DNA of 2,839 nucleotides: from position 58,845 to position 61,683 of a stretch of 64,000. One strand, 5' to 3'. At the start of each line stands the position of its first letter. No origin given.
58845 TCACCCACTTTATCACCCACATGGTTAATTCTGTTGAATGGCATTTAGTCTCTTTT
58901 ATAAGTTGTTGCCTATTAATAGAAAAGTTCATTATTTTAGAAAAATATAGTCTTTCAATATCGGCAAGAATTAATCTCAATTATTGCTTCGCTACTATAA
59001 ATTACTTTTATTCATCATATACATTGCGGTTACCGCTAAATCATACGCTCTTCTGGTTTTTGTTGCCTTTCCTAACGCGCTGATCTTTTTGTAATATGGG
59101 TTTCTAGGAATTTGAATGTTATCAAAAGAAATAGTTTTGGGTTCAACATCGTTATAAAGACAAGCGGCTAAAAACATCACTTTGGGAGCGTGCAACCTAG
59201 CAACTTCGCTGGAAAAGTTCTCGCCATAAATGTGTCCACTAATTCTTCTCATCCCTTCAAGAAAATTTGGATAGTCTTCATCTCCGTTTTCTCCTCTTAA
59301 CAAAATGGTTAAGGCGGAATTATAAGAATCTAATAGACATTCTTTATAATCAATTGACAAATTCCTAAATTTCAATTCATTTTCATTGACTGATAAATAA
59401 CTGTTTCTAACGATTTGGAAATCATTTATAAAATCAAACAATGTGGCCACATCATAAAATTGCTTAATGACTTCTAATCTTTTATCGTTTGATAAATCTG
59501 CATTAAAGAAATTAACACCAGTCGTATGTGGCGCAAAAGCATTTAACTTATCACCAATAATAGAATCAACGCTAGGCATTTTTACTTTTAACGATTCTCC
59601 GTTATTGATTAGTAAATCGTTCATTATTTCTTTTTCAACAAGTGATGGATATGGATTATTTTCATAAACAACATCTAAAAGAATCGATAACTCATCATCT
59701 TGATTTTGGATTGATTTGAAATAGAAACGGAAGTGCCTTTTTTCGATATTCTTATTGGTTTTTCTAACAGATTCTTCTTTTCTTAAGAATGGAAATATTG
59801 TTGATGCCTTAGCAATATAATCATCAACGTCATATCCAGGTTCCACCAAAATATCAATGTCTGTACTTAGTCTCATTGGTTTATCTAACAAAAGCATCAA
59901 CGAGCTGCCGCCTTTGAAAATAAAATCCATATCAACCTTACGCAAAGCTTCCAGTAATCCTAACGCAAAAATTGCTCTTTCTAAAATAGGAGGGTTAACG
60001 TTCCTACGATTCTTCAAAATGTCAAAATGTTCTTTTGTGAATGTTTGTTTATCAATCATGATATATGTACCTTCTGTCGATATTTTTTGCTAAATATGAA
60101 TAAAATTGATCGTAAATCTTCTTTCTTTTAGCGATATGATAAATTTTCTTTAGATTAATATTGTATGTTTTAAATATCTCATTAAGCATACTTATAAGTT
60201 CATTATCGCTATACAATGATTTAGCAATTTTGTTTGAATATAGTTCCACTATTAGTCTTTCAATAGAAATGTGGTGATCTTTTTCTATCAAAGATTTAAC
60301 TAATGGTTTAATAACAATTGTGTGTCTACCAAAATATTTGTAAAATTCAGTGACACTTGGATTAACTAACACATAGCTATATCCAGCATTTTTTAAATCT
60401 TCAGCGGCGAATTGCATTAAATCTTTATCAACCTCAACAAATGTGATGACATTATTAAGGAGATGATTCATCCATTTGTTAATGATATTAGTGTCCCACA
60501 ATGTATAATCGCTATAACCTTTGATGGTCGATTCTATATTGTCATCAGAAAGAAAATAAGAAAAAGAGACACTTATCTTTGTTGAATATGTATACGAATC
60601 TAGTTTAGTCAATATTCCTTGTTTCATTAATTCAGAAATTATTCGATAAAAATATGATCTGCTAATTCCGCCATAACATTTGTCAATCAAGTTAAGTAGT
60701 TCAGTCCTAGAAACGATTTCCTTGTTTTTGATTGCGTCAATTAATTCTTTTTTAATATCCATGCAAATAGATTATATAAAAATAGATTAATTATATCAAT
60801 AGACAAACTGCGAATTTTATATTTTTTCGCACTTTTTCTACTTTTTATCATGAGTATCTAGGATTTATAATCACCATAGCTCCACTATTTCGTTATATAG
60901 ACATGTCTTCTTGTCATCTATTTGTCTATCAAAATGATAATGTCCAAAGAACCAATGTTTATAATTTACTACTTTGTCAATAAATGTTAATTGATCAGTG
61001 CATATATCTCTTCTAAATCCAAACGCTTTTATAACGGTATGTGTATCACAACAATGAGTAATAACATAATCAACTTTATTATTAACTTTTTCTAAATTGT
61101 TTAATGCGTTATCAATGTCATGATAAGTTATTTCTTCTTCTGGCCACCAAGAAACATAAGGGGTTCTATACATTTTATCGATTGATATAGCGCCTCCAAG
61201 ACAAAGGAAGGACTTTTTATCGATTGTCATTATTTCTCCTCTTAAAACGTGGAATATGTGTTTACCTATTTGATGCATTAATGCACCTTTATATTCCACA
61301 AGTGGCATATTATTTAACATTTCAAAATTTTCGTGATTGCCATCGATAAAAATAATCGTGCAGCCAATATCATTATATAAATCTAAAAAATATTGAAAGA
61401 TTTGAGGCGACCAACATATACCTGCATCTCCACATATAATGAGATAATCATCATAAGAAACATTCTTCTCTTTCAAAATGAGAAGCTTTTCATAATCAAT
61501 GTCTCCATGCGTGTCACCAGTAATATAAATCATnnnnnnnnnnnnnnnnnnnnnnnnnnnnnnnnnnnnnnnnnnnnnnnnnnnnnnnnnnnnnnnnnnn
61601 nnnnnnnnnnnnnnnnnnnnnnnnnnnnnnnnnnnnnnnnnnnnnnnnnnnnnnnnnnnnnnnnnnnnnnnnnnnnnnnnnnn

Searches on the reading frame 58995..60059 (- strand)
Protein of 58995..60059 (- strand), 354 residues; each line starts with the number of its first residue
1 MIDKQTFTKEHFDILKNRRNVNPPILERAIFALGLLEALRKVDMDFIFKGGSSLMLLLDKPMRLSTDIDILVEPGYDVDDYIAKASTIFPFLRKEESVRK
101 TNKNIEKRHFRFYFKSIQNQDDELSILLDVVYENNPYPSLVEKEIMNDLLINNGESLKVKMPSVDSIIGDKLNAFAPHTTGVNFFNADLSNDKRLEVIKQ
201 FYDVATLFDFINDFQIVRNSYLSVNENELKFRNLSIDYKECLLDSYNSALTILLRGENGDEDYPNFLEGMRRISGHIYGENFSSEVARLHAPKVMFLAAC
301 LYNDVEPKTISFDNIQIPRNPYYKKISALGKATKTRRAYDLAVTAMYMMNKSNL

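Call 56: search_protein_families(library=pfam, proteins=[window:58995-60059:-], max_evalue=0.001)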
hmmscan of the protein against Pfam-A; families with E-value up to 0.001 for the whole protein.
window:58995-60059:- (354 aa): 1 family
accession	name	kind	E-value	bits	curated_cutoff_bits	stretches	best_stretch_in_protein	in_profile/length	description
PF08843.17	AbiEii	-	5.8e-18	66.1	22.5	1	40-270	9-223/238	Nucleotidyl transferase AbiEii toxin, Type IV TA system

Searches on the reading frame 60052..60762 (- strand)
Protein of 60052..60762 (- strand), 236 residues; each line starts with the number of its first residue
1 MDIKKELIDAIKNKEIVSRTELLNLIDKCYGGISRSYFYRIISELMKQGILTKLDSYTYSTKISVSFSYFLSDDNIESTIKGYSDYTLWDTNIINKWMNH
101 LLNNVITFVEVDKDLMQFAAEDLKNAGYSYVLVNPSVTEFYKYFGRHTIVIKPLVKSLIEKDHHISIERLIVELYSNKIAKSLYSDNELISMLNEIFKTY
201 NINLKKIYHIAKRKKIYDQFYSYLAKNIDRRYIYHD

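Call 56: search_protein_families(library=pfam, proteins=[window:60052-60762:-], max_evalue=0.001)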
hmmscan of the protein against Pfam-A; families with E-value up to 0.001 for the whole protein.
window:60052-60762:- (236 aa): 1 family
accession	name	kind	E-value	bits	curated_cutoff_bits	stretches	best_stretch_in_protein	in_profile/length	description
PF20217.3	DUF6577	-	7.4e-25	88.3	27.8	1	41-227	5-201/204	Family of unknown function (DUF6577)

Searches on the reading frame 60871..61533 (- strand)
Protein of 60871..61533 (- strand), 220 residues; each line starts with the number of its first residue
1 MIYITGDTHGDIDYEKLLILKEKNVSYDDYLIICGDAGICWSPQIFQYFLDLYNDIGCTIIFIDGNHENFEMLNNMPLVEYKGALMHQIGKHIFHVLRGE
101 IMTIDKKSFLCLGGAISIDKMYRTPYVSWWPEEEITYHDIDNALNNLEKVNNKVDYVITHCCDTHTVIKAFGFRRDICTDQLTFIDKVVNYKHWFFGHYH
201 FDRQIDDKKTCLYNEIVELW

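Call 56: search_protein_families(library=pfam, proteins=[window:60871-61533:-], max_evalue=0.001)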
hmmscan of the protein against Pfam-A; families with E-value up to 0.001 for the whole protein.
window:60871-61533:- (220 aa): 1 family
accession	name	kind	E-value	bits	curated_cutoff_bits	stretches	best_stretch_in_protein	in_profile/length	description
PF00149.33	Metallophos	-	1.3e-10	42.5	21.5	1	2-200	3-189/191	Calcineurin-like phosphoesterase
